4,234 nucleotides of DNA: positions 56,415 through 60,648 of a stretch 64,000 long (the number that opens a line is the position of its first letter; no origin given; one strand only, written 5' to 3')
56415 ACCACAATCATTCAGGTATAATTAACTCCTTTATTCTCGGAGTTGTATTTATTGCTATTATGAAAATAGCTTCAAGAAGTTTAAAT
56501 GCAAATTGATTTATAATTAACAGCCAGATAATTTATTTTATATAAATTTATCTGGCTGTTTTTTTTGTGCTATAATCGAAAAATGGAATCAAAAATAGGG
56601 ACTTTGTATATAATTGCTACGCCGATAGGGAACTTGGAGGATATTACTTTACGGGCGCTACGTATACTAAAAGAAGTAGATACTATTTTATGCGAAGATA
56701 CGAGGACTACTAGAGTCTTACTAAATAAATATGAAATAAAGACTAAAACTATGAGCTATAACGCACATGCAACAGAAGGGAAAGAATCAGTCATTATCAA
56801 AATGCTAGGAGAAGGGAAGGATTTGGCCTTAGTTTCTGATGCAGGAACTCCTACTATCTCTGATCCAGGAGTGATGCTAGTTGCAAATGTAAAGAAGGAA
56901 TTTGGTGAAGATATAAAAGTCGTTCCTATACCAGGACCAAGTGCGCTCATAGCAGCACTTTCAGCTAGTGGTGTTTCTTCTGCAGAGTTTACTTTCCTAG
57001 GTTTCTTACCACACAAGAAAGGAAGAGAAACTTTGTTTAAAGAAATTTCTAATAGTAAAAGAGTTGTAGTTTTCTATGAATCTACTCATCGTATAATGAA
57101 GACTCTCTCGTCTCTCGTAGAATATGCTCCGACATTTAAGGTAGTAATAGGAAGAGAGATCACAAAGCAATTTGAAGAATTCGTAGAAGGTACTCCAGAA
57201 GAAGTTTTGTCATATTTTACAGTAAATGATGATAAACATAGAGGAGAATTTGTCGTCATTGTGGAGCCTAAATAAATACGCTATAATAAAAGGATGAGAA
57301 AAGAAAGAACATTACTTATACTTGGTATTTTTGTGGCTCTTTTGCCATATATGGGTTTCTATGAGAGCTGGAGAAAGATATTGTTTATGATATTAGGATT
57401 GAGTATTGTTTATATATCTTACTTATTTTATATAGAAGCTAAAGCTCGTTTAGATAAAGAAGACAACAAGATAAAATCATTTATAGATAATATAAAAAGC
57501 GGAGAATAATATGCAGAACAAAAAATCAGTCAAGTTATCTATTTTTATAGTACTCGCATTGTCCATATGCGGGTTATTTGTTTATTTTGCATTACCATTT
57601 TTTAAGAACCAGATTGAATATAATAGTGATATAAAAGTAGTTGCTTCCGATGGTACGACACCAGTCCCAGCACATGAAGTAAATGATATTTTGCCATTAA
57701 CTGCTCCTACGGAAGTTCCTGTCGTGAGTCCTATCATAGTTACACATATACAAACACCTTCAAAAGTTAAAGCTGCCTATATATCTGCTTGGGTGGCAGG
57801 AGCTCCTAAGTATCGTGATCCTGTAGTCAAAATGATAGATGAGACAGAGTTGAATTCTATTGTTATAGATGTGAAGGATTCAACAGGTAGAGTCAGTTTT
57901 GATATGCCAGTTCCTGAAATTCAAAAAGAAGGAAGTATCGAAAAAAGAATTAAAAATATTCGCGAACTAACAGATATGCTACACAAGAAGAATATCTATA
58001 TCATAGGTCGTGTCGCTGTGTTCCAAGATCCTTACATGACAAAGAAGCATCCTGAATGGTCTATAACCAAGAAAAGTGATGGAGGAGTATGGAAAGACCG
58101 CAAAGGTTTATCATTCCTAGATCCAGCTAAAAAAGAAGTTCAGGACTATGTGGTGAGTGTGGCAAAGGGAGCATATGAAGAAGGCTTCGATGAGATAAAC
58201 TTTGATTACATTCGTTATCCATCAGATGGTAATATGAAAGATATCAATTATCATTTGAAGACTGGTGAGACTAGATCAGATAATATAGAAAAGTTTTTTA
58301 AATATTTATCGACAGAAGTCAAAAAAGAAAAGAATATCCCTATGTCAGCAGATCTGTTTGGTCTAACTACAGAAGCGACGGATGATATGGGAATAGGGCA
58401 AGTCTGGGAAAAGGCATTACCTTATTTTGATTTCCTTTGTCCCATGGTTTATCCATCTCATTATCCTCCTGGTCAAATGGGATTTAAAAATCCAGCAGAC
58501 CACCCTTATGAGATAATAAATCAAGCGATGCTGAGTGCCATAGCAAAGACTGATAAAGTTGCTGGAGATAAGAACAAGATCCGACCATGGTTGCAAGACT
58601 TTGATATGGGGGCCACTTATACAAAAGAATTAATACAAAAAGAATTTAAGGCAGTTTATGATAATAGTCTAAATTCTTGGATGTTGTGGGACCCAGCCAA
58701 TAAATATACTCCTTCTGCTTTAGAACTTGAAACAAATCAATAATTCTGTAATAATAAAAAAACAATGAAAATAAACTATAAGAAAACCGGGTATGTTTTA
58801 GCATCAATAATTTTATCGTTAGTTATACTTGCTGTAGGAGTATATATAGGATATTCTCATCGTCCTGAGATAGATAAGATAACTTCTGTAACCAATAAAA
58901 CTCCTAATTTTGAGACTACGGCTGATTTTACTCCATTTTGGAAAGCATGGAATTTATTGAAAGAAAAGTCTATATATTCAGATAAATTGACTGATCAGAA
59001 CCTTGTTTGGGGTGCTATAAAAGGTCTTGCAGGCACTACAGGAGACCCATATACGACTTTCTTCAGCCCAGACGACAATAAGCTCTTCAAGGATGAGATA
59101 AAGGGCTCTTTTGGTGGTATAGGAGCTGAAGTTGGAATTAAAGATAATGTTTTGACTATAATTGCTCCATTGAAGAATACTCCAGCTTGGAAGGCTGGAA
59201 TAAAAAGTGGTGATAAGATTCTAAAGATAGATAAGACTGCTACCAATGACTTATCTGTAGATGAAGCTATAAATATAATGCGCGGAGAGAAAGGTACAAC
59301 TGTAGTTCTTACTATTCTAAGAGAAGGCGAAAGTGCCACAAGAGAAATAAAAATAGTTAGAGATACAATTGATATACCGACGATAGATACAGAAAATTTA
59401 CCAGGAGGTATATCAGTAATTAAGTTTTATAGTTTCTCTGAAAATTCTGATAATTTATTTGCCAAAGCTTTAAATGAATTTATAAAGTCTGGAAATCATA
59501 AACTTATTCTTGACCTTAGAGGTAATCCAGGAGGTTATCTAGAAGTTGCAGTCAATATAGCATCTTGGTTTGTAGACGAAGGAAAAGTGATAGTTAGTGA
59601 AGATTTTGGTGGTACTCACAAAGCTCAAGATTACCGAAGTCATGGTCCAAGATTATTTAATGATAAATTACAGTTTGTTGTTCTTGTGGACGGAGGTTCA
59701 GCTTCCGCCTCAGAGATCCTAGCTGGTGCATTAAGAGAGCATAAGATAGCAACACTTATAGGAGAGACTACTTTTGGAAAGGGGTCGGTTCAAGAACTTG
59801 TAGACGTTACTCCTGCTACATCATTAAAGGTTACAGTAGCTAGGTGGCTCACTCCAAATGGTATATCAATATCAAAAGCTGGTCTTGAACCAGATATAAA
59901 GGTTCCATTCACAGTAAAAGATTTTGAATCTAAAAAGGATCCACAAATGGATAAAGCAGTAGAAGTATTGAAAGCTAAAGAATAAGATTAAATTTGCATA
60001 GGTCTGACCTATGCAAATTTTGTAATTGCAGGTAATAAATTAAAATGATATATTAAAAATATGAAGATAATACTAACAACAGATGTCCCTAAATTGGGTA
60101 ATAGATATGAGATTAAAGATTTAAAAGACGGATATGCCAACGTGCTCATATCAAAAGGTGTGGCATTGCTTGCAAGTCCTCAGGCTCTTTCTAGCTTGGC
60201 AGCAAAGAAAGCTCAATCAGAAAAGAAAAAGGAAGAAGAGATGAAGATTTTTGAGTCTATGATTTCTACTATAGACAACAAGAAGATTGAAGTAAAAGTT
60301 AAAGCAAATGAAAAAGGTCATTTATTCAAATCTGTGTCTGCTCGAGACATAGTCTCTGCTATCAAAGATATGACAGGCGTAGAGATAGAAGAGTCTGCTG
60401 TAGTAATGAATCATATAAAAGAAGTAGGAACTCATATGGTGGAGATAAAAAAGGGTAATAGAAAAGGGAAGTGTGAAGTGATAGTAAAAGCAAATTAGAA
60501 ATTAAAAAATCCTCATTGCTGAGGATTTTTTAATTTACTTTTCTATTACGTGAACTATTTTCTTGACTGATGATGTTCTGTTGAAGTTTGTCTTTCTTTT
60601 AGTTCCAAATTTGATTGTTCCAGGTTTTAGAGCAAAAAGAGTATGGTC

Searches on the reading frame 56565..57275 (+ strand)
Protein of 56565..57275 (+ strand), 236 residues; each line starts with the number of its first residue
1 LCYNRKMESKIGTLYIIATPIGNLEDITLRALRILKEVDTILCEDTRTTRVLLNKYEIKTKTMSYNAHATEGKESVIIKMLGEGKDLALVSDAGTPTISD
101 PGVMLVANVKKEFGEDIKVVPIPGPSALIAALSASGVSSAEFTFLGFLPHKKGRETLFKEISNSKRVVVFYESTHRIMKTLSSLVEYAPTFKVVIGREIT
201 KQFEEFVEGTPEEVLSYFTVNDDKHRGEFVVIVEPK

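Call 45: search_protein_families(library=pfam, proteins=[window:56565-57275:+], max_evalue=0.001)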
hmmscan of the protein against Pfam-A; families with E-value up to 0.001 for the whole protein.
window:56565-57275:+ (236 aa): 1 family
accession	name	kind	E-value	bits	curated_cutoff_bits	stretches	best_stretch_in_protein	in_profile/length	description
PF00590.25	TP_methylase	-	3.2e-33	115.9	27.8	1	13-213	1-210/212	Tetrapyrrole (Corrin/Porphyrin) Methylases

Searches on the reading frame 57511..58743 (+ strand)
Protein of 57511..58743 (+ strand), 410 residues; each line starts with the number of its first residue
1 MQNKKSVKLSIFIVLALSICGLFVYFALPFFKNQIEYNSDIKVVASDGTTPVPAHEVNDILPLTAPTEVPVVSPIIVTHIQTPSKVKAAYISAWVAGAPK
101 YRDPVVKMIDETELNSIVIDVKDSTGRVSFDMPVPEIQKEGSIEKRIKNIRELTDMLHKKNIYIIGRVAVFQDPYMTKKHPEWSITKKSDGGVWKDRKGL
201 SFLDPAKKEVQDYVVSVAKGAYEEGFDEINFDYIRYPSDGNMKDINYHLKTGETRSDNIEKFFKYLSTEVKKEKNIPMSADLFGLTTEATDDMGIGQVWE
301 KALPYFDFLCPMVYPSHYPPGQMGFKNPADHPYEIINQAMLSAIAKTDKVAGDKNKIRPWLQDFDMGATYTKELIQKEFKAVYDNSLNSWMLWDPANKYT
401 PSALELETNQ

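Call 45: search_protein_families(library=pfam, proteins=[window:57511-58743:+], max_evalue=0.001)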
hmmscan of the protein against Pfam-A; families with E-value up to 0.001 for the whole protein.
window:57511-58743:+ (410 aa): 2 families
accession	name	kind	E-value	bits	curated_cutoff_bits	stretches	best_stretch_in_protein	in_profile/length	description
PF13200.12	DUF4015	-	3.3e-100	335.7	27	1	89-399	2-313/313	Putative glycosyl hydrolase domain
PF14871.12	GHL6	-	2.4e-06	28.2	35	1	105-230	5-117/132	Hypothetical glycosyl hydrolase 6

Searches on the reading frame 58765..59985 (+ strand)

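Call 45: search_protein_families(library=pfam, proteins=[window:58765-59985:+], max_evalue=0.001)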
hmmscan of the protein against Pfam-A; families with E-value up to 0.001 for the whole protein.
window:58765-59985:+ (406 aa): 5 families
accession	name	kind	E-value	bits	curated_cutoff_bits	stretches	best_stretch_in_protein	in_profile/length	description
PF03572.23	Peptidase_S41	-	2.8e-47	160.8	24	1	216-380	2-165/165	Peptidase family S41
PF13180.12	PDZ_2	-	5.7e-12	46.2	27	1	117-197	1-80/80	PDZ domain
PF17820.7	PDZ_6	-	4.7e-11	42.7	27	1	134-186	4-54/54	PDZ domain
PF00595.29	PDZ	-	1.2e-08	35.6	23.2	1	117-184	10-80/81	PDZ domain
PF22694.1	CtpB_N-like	-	2.8e-06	28.1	27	1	19-99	1-80/85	Activating protease CtpB N-terminal domain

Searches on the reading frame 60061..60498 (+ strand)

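Call 45: search_protein_families(library=pfam, proteins=[window:60061-60498:+], max_evalue=0.001)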
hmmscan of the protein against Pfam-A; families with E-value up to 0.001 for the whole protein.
window:60061-60498:+ (145 aa): 2 families
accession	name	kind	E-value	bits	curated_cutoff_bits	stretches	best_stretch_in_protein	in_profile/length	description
PF03948.19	Ribosomal_L9_C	-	1.1e-13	51.9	23.2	1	67-130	6-71/86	Ribosomal protein L9, C-terminal domain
PF01281.25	Ribosomal_L9_N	-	2.8e-13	49.6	20.7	1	1-45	1-46/47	Ribosomal protein L9, N-terminal domain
